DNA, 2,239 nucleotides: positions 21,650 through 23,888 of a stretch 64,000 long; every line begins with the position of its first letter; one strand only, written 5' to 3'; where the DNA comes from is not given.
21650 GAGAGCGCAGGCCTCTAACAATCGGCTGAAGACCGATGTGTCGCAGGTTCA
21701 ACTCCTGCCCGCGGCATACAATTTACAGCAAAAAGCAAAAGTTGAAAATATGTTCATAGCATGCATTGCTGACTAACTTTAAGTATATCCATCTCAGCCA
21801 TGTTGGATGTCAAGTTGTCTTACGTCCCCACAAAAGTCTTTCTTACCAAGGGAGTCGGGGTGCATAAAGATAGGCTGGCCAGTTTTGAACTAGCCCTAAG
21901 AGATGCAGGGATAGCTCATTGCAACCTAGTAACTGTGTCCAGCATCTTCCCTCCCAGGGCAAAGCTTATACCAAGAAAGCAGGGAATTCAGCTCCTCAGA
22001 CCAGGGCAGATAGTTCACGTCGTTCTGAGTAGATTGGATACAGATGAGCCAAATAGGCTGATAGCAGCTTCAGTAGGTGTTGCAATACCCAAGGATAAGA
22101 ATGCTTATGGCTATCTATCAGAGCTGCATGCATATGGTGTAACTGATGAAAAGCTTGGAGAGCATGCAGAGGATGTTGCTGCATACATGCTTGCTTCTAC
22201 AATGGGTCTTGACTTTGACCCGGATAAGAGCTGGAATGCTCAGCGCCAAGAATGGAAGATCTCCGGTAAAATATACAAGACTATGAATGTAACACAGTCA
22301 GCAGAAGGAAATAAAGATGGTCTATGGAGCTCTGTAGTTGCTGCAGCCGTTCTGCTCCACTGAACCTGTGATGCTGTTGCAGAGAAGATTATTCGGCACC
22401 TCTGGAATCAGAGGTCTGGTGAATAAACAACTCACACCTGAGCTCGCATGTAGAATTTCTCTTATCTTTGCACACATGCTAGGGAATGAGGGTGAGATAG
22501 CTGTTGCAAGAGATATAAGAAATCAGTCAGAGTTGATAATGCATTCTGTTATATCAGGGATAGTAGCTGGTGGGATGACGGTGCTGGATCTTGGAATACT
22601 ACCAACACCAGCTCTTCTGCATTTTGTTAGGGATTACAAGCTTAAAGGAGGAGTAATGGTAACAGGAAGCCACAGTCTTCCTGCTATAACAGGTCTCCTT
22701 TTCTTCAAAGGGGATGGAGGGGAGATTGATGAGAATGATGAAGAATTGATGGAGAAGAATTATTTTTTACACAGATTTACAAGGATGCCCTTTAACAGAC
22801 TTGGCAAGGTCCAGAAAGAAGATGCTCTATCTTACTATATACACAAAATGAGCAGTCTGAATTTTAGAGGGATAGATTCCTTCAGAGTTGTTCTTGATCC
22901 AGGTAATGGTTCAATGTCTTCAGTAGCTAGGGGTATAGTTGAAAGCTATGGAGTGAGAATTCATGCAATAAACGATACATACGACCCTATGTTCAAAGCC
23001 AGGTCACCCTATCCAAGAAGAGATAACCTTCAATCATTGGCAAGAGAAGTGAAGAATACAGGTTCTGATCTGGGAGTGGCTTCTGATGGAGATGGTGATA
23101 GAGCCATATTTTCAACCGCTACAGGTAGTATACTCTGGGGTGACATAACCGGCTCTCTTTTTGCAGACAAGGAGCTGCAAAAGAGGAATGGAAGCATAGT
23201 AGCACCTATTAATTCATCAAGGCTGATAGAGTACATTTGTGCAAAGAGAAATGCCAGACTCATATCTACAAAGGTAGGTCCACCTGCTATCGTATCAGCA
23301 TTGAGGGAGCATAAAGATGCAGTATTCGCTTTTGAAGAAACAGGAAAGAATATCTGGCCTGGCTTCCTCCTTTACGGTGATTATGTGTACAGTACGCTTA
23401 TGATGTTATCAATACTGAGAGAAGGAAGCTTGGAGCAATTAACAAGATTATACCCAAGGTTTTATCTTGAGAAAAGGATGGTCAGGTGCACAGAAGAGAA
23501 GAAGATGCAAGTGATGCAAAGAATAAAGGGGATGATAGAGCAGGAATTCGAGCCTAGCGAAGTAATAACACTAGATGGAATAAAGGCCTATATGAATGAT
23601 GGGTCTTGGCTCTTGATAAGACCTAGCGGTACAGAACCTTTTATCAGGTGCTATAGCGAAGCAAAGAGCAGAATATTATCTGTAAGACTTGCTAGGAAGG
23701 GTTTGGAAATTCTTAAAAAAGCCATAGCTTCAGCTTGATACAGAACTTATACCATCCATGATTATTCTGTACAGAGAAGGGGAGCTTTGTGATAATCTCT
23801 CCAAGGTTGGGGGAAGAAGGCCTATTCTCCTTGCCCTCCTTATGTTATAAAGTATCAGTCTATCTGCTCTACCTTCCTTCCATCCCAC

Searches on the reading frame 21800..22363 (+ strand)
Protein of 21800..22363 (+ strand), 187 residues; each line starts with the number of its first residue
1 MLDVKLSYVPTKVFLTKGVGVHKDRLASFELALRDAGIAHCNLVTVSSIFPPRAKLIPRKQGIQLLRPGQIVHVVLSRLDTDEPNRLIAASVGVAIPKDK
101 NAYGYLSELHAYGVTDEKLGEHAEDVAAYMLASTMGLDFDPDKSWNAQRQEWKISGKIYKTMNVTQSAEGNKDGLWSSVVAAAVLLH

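Call 60: search_protein_families(library=pfam, proteins=[window:21800-22363:+], max_evalue=0.001)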
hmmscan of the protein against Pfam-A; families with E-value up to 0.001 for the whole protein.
window:21800-22363:+ (187 aa): 1 family
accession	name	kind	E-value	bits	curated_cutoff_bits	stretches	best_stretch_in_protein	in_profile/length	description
PF01862.21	PvlArgDC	-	5.5e-59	199.1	22.7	1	9-185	1-160/161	Pyruvoyl-dependent arginine decarboxylase (PvlArgDC)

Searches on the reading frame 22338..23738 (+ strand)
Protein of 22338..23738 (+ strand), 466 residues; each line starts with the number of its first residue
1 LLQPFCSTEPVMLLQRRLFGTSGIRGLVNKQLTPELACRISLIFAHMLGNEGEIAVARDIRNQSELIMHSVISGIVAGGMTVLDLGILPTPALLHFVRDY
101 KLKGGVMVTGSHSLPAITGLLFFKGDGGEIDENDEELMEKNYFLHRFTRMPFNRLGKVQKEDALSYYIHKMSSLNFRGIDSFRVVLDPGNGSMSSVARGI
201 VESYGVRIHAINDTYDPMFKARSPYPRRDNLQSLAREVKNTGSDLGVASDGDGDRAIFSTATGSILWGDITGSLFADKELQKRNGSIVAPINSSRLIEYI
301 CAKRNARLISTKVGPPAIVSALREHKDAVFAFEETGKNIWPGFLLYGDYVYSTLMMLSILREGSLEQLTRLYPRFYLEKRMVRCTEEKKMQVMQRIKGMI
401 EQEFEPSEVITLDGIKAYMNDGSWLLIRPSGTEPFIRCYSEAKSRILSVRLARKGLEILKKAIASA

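Call 16: search_protein_families(library=pfam, proteins=[window:22338-23738:+])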
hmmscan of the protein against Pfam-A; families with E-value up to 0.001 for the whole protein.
window:22338-23738:+ (466 aa): 4 families
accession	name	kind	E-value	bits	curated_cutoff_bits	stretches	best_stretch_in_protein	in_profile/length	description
PF02878.22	PGM_PMM_I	-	7.7e-33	113.5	22.5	1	16-143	1-132/138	Phosphoglucomutase/phosphomannomutase, alpha/beta/alpha domain I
PF02879.22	PGM_PMM_II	-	5.8e-18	65.8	29.3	1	180-263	19-103/103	Phosphoglucomutase/phosphomannomutase, alpha/beta/alpha domain II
PF02880.22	PGM_PMM_III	-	3.5e-13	50.1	20.7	1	268-374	2-114/115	Phosphoglucomutase/phosphomannomutase, alpha/beta/alpha domain III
PF00408.26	PGM_PMM_IV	-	2.7e-10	40.6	23.1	1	382-444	4-54/68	Phosphoglucomutase/phosphomannomutase, C-terminal domain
